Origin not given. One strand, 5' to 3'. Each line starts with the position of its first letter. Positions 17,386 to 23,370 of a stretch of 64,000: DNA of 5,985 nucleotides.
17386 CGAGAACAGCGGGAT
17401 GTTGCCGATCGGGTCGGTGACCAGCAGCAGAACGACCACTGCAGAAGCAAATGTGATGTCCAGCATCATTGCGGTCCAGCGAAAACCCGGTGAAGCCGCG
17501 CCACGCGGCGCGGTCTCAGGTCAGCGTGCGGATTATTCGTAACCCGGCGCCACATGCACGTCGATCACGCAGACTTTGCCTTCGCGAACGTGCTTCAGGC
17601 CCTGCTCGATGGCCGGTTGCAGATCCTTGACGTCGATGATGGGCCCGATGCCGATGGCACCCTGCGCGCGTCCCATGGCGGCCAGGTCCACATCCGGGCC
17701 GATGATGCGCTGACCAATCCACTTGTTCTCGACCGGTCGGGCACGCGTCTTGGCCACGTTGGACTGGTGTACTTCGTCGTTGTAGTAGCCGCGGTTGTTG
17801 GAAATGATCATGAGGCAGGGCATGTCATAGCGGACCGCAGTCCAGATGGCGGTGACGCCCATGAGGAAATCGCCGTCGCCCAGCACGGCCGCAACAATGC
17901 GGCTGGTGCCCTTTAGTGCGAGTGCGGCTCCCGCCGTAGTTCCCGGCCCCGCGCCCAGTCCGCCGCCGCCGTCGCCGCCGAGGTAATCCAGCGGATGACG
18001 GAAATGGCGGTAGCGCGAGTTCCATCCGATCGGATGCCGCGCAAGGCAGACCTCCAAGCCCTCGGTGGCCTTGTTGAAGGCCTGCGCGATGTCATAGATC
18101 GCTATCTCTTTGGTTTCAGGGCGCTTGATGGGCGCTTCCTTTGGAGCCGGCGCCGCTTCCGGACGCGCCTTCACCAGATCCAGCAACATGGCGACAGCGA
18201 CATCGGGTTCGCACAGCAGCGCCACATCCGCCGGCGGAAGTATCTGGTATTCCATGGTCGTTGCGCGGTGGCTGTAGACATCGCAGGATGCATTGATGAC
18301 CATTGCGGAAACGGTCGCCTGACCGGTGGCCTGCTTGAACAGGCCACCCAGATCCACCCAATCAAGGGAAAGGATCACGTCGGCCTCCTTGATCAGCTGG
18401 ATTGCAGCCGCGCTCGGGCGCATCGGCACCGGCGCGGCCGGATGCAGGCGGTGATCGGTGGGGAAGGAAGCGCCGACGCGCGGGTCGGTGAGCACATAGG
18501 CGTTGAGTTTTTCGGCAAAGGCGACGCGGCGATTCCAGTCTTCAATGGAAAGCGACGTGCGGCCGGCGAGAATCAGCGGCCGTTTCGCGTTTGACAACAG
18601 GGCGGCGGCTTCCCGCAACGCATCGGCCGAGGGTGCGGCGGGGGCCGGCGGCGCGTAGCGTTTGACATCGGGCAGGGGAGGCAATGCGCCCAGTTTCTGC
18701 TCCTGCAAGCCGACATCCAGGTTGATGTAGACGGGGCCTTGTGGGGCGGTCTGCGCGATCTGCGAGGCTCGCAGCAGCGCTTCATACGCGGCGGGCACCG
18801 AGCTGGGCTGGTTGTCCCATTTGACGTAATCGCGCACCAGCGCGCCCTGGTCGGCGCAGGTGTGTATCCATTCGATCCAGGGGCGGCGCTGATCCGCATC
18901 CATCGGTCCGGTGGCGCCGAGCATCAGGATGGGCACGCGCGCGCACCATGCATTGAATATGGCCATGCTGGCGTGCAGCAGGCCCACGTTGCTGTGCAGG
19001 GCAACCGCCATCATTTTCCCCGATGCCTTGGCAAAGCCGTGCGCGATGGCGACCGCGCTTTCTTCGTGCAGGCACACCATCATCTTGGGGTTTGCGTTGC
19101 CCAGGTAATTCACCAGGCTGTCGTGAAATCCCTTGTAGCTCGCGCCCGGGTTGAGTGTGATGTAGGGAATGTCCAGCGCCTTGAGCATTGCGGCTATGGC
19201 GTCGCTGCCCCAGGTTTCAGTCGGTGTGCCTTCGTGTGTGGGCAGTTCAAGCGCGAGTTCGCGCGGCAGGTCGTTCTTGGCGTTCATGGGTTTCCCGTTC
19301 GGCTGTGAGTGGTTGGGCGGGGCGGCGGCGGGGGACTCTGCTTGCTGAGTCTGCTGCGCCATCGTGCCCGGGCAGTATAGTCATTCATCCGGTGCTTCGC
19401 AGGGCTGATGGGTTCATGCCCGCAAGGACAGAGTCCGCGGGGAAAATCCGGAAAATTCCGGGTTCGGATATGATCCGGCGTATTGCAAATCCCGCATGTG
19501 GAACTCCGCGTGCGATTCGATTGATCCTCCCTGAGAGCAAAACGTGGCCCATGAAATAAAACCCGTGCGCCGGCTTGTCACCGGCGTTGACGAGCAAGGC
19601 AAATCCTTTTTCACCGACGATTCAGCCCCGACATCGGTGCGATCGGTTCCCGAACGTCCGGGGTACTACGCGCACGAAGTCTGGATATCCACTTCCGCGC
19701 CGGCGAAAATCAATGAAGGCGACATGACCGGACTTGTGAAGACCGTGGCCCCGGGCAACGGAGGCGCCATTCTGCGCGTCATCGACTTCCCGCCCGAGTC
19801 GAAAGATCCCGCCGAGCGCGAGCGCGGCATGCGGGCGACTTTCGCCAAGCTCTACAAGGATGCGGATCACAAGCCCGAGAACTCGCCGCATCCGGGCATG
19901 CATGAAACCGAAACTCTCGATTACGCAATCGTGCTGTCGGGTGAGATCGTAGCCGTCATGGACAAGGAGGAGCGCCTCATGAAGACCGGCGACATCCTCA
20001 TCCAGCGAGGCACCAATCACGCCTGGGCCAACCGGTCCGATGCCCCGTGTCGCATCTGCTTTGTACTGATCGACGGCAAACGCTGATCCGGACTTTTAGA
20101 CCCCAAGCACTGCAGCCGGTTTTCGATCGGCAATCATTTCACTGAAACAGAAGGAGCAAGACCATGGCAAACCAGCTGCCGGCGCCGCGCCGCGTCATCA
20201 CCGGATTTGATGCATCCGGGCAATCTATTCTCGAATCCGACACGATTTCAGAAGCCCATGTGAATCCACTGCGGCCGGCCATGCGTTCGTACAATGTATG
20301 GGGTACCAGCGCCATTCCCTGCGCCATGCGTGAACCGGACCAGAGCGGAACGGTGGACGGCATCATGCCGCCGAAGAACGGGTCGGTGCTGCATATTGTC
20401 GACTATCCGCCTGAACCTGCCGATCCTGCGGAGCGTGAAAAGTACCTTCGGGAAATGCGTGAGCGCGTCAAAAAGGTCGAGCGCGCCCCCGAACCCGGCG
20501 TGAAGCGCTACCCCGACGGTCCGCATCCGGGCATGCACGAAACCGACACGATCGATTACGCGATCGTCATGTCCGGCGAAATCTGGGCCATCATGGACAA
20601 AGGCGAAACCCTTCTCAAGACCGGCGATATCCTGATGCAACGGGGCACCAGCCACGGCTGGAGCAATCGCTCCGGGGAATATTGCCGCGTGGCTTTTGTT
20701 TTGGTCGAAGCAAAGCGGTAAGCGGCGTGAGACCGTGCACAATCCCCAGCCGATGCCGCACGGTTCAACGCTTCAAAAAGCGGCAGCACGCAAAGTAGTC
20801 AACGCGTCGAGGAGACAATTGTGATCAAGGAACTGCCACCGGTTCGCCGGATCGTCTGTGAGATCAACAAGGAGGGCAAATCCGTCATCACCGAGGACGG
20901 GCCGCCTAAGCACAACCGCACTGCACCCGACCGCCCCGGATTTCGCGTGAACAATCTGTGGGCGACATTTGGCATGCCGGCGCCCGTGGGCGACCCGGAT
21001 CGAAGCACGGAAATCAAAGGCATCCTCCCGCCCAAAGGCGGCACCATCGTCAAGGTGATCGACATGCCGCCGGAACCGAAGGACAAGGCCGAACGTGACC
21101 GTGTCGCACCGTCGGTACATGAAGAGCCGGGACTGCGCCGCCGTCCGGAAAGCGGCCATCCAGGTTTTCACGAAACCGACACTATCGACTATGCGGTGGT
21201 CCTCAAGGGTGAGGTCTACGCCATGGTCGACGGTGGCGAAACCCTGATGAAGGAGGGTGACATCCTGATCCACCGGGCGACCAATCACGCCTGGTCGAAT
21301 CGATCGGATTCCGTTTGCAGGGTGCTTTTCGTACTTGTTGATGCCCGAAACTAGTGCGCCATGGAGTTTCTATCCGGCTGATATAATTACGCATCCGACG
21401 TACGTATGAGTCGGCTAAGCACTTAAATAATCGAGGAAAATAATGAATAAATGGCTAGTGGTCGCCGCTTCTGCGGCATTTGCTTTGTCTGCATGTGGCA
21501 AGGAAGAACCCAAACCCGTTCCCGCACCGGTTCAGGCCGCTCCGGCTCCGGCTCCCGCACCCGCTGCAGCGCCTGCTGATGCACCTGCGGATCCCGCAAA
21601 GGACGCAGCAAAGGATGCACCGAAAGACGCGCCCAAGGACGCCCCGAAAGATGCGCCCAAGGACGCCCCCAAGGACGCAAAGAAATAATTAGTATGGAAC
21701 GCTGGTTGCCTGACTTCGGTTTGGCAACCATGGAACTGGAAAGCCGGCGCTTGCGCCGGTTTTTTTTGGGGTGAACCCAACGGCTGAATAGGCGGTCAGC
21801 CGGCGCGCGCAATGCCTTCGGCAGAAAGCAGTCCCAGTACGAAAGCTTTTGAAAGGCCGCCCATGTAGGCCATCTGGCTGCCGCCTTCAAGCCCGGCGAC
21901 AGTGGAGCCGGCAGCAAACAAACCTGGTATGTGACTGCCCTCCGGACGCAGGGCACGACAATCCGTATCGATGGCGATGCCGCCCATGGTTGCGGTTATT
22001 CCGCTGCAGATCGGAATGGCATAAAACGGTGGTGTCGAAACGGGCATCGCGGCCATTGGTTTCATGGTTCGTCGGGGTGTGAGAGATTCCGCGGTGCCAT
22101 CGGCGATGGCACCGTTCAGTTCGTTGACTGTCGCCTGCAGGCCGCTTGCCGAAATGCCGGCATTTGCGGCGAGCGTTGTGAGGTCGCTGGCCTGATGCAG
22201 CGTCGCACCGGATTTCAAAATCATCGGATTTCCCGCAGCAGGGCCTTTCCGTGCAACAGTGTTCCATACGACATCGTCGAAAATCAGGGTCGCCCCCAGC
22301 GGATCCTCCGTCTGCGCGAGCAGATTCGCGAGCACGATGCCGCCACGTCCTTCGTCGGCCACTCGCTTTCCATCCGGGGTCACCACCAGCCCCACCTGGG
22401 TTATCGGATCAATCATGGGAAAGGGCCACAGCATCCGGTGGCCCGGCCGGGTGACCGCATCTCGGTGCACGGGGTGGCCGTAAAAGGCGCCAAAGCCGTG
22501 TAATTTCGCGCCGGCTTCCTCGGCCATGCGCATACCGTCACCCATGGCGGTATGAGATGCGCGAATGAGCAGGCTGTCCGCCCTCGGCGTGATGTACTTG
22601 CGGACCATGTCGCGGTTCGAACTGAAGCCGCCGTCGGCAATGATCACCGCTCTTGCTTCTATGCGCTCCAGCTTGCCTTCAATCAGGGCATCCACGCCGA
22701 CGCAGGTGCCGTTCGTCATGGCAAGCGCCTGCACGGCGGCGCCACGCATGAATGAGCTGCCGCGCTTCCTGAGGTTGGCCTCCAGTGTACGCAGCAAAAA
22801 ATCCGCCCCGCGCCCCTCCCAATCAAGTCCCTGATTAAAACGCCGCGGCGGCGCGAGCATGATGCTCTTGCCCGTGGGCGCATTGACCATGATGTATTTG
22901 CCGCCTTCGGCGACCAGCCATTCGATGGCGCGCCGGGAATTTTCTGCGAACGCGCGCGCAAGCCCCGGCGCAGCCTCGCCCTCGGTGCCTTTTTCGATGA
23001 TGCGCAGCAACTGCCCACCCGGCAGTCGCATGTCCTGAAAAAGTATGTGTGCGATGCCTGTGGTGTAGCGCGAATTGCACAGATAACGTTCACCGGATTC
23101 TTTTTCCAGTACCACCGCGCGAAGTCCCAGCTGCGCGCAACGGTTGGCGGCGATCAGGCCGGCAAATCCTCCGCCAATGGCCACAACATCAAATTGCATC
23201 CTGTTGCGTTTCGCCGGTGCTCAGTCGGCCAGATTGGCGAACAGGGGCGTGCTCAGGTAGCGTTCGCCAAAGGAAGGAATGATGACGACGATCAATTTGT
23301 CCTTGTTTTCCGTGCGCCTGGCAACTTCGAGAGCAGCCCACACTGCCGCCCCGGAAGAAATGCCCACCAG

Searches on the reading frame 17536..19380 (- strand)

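Call 89: search_protein_families(library=pfam, proteins=[window:17536-19380:-], max_evalue=0.00001)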
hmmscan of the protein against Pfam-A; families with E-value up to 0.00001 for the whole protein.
window:17536-19380:- (615 aa): 3 families
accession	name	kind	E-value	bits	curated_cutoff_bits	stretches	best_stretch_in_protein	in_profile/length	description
PF02776.23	TPP_enzyme_N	-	6.5e-21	74.8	26.8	1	57-164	2-106/119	Thiamine pyrophosphate enzyme, N-terminal TPP binding domain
PF02775.26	TPP_enzyme_C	-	1.1e-19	71.2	21.9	1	453-608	8-151/151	Thiamine pyrophosphate enzyme, C-terminal TPP binding domain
PF00205.28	TPP_enzyme_M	-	8e-12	45.5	30.4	1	256-338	2-83/137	Thiamine pyrophosphate enzyme, central domain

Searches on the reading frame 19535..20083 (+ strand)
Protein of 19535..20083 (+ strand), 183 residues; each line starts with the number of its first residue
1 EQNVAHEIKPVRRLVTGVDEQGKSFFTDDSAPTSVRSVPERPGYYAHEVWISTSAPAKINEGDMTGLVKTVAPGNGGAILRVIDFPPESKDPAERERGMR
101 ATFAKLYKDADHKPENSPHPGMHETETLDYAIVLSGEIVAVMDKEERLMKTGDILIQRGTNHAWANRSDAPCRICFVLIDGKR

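Call 89: search_protein_families(library=pfam, proteins=[window:19535-20083:+], max_evalue=0.00001)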
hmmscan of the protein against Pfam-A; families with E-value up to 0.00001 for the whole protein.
window:19535-20083:+ (183 aa): 1 family
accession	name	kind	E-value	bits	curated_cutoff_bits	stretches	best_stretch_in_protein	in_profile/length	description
PF07883.17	Cupin_2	-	1.1e-09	38.2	27.2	1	119-177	12-69/70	Cupin domain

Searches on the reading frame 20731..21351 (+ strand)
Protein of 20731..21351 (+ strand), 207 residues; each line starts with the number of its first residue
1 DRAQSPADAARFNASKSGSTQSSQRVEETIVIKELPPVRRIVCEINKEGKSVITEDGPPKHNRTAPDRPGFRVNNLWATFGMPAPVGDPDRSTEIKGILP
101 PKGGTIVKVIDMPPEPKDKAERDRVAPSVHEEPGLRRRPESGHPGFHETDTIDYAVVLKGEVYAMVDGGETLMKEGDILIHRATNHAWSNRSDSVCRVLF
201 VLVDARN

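Call 89: search_protein_families(library=pfam, proteins=[window:20731-21351:+], max_evalue=0.00001)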
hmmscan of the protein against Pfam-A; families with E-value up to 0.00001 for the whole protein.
window:20731-21351:+ (207 aa): 1 family
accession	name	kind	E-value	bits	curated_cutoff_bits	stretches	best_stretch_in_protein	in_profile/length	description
PF07883.17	Cupin_2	-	4.1e-08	33.3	27.2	1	146-201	15-69/70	Cupin domain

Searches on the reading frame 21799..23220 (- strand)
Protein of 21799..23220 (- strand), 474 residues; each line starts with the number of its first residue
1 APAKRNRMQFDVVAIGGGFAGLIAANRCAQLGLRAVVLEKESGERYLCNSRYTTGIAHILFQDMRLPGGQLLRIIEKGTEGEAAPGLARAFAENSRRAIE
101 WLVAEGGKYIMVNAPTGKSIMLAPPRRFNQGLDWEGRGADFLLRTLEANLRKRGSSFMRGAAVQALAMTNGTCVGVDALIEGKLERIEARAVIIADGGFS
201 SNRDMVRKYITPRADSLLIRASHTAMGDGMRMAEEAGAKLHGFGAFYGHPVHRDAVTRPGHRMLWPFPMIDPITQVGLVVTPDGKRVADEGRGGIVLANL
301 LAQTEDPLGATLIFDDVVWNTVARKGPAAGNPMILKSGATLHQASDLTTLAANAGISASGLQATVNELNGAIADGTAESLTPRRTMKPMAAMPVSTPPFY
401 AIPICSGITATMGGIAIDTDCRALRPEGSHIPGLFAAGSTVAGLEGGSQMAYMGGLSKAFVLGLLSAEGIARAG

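Call 79: search_protein_families(library=pfam, proteins=[window:21799-23220:-], max_evalue=0.00001)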
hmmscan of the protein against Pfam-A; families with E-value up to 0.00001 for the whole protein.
window:21799-23220:- (474 aa): 4 families
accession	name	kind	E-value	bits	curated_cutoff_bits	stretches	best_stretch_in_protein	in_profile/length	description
PF00890.30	FAD_binding_2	-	4.4e-41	141.9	20.4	1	11-448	1-407/414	FAD binding domain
PF03486.20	HI0933_like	-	1.2e-08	35.1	50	0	11-41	2-32/244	HI0933-like protein Rossmann domain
PF01266.30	DAO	-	3.9e-08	33.7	27.9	1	11-212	1-223/353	FAD dependent oxidoreductase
PF07992.20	Pyr_redox_2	-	9.5e-06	25.7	26.1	0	10-198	1-109/291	Pyridine nucleotide-disulphide oxidoreductase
